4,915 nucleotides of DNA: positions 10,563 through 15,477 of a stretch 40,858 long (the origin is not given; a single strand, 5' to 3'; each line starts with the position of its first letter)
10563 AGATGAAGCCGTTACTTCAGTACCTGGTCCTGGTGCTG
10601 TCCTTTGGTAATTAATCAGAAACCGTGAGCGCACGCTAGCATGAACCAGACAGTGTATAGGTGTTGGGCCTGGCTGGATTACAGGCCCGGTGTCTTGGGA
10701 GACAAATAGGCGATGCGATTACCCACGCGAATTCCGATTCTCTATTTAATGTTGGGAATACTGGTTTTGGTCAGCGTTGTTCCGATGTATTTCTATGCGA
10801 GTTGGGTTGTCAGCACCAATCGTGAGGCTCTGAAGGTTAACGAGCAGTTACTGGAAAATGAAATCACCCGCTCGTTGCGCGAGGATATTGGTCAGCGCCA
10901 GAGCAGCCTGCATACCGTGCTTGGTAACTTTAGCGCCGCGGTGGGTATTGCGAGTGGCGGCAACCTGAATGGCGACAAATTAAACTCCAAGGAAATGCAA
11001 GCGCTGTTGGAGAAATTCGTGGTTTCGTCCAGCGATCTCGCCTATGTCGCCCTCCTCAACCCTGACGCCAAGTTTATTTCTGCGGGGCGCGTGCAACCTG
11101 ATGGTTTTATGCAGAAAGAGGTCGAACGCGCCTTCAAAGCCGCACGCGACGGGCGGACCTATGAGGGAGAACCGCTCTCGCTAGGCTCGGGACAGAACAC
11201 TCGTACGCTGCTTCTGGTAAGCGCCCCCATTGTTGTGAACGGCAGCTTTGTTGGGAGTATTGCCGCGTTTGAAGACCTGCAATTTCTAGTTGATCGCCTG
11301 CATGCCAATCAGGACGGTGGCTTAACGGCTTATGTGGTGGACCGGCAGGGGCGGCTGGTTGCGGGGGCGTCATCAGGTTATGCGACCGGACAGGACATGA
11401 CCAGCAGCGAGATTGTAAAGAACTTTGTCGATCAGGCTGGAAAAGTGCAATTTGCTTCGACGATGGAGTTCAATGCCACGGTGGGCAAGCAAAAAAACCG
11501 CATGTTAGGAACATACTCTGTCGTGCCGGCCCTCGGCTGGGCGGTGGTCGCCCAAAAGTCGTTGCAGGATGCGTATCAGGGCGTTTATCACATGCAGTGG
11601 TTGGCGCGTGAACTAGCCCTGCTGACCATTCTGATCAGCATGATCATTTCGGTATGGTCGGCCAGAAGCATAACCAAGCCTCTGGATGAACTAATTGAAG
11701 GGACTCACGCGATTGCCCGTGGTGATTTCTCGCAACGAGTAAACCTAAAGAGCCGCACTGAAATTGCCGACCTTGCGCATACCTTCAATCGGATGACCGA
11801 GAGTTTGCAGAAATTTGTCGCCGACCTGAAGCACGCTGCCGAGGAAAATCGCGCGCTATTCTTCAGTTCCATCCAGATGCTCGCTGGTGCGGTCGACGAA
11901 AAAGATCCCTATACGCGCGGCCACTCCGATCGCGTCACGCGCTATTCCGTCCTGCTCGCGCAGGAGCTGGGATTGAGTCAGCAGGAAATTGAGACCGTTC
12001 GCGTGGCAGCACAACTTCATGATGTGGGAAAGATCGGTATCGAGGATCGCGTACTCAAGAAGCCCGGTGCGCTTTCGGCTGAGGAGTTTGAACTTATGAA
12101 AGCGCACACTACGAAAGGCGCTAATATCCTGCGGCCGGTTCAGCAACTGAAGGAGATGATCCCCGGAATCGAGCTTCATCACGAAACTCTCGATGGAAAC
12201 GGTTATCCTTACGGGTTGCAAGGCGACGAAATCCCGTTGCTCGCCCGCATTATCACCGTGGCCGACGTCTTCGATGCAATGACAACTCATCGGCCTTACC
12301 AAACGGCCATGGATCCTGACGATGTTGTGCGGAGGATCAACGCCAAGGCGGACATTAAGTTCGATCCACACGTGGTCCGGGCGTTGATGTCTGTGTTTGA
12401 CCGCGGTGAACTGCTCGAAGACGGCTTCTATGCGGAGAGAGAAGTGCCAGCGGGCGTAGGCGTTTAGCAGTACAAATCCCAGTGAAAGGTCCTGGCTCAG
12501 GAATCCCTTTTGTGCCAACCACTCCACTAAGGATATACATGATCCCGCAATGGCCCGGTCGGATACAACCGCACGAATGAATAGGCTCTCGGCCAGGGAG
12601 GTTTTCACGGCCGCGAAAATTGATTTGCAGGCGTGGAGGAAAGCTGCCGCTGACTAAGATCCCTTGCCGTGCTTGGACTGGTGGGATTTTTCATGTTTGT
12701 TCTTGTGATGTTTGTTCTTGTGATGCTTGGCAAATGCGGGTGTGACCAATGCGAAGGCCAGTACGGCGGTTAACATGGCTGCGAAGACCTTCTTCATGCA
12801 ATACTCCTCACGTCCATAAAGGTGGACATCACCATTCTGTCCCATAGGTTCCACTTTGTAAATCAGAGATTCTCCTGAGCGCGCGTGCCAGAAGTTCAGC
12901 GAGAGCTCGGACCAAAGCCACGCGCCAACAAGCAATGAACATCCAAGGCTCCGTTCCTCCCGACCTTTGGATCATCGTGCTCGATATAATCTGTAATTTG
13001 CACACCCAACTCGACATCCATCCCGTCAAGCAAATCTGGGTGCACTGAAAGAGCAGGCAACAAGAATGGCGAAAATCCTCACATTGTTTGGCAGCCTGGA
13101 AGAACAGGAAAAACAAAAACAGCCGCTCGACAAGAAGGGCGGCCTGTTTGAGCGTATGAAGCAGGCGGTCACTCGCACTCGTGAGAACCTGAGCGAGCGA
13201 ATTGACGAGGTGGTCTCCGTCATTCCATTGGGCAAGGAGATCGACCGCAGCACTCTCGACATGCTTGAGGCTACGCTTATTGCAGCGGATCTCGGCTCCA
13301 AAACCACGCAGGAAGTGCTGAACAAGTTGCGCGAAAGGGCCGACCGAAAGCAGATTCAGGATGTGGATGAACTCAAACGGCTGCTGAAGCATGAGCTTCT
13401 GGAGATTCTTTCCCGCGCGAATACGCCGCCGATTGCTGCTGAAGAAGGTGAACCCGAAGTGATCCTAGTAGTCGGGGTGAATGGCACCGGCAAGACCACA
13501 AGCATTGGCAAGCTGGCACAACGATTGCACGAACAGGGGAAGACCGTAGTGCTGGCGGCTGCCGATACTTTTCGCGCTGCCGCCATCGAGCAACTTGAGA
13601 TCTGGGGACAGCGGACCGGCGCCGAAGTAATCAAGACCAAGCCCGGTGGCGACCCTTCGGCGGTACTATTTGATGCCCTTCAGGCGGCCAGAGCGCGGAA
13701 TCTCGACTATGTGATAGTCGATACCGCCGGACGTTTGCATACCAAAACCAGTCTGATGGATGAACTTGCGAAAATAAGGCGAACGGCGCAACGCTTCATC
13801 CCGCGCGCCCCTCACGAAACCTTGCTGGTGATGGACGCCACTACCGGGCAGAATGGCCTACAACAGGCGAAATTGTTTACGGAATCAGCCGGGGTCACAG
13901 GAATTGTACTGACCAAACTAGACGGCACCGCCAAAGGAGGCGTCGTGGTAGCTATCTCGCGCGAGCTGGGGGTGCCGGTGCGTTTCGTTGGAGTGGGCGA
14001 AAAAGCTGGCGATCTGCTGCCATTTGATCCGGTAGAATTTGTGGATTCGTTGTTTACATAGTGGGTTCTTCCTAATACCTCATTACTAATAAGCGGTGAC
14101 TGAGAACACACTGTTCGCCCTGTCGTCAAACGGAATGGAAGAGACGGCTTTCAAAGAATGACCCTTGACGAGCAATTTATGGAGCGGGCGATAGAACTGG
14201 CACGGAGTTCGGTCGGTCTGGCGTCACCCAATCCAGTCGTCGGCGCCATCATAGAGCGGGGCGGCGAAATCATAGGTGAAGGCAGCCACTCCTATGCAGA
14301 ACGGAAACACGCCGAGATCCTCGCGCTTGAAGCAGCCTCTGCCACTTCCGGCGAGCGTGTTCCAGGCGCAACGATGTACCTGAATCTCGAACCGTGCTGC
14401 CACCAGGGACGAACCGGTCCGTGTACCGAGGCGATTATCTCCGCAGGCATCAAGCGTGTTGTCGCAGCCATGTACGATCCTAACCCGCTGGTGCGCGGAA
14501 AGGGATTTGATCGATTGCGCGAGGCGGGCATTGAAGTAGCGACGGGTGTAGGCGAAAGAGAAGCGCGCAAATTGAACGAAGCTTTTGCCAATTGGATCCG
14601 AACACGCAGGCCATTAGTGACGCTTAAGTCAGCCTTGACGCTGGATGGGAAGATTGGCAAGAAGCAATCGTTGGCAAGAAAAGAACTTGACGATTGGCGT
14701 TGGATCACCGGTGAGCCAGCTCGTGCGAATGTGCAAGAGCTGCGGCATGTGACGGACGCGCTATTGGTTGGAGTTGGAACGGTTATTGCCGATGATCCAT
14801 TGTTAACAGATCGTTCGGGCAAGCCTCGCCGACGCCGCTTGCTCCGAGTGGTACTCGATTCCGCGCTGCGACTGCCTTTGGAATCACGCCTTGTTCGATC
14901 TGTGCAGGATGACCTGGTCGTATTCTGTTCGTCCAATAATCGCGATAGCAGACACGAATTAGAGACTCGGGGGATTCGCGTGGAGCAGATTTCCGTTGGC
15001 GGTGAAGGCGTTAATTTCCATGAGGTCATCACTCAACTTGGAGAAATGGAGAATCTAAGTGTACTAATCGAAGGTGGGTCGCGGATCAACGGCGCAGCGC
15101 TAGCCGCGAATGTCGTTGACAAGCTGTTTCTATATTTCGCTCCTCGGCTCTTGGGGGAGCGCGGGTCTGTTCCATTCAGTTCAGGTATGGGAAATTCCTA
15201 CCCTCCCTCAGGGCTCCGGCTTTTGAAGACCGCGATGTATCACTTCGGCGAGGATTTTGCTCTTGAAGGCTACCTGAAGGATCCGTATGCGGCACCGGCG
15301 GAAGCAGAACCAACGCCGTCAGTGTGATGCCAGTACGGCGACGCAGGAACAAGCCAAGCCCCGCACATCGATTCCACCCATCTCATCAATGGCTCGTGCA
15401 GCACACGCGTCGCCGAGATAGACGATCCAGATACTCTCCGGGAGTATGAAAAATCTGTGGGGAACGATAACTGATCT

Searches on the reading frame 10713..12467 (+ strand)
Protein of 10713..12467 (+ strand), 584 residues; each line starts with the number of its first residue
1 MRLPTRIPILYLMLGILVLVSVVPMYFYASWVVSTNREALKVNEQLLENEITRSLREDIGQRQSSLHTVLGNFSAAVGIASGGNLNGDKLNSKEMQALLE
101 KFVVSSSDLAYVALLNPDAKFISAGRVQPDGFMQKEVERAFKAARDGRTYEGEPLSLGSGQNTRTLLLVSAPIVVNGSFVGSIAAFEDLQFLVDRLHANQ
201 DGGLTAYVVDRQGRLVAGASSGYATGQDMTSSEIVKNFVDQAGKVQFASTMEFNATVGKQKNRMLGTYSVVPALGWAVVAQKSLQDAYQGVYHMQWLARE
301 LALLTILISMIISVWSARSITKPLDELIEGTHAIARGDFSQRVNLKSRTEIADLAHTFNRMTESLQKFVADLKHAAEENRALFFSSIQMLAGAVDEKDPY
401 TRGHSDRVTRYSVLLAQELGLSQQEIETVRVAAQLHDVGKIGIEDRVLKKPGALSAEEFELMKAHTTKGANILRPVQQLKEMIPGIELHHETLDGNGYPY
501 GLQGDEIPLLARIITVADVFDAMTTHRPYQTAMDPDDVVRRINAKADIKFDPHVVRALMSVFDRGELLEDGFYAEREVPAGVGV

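Call 3: search_protein_families(library=pfam, proteins=[window:10713-12467:+], max_evalue=1)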
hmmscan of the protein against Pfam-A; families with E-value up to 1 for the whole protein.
window:10713-12467:+ (584 aa): 4 families
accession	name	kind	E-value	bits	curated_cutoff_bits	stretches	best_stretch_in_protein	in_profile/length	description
PF13487.12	HD_5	-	2.7e-35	122.1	27.2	1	390-554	3-170/170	HD domain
PF01966.28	HD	-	1e-20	74.6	22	1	403-523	3-116/116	HD domain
PF00672.30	HAMP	-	4.1e-17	62.7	25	1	315-366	1-52/53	HAMP domain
PF02743.24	dCache_1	-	9.6e-12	45.4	45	1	56-280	19-239/240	Cache domain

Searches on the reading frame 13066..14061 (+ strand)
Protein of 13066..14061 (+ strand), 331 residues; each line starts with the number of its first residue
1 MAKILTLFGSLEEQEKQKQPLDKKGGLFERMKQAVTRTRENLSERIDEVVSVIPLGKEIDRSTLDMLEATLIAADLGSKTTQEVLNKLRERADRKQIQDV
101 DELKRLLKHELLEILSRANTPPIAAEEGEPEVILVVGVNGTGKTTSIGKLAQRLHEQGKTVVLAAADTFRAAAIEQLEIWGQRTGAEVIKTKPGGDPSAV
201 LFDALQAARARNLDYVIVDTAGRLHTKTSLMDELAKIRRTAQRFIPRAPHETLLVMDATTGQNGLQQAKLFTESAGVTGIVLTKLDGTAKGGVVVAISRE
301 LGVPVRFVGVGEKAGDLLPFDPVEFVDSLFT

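Call 31: search_protein_families(library=pfam, proteins=[window:13066-14061:+], max_evalue=0.001)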
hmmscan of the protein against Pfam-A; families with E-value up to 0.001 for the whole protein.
window:13066-14061:+ (331 aa): 13 families
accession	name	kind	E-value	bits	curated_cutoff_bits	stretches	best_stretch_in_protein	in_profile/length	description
PF00448.28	SRP54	-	2.4e-76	256.2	22.7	1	130-330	1-195/196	SRP54-type protein, GTPase domain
PF02881.24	SRP54_N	-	9.5e-11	42.2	22.4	1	42-111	1-75/75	SRP54-type protein, helical bundle domain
PF13191.12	AAA_16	-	1.2e-08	36.1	32.6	1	125-258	19-140/167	AAA ATPase domain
PF13604.12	AAA_30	-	3.9e-08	33.7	27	1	131-237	19-111/191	AAA domain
PF01656.29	CbiA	-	1.7e-06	28.5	25.4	0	140-303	9-103/125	CobQ/CobB/MinD/ParA nucleotide binding domain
PF13401.12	AAA_22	-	3.5e-06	27.8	27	1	130-238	5-108/130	AAA domain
PF25199.1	nSTAND_NTPase5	-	5.6e-06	26.7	34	1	125-169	36-81/145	Novel STAND NTPase 5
PF06414.18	Zeta_toxin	-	8.1e-05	22.6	22.3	1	126-214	12-97/199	Zeta toxin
PF13671.12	AAA_33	-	0.0001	23.1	27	1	132-236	1-93/143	AAA domain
PF13245.12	AAA_19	-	0.00013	22.6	25.1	1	129-225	10-103/134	AAA domain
PF02223.23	Thymidylate_kin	-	0.00083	19.5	27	0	137-163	3-29/185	Thymidylate kinase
PF03308.22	MeaB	-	0.0009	18.8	23.1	0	123-167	26-70/273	Methylmalonyl Co-A mutase-associated GTPase MeaB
PF02492.25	cobW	-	0.001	19.2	20.7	0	132-288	2-156/180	CobW/HypB/UreG, nucleotide-binding domain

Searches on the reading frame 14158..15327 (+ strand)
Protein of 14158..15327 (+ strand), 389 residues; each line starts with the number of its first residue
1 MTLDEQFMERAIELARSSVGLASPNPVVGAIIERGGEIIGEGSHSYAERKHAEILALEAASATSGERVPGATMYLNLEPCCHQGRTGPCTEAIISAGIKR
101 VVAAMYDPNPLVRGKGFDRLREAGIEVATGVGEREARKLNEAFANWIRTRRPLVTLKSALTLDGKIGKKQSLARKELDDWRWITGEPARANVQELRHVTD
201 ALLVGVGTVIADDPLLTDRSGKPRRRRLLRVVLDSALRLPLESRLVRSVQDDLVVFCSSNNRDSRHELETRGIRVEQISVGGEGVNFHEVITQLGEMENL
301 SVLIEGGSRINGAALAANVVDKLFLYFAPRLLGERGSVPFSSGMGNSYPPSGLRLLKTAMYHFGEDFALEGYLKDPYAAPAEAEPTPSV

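Call 31: search_protein_families(library=pfam, proteins=[window:14158-15327:+], max_evalue=0.001)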
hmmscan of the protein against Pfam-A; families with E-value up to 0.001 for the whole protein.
window:14158-15327:+ (389 aa): 3 families
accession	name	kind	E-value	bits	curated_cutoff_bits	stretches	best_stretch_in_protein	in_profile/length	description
PF01872.23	RibD_C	-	3.3e-37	128.7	24.1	1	152-368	1-196/197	RibD C-terminal domain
PF00383.29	dCMP_cyt_deam_1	-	1.9e-19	69.9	25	1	1-105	1-102/102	Cytidine and deoxycytidylate deaminase zinc-binding region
PF14437.12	MafB19-deam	-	2.1e-11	44.4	27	1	5-109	4-105/142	MafB19-like deaminase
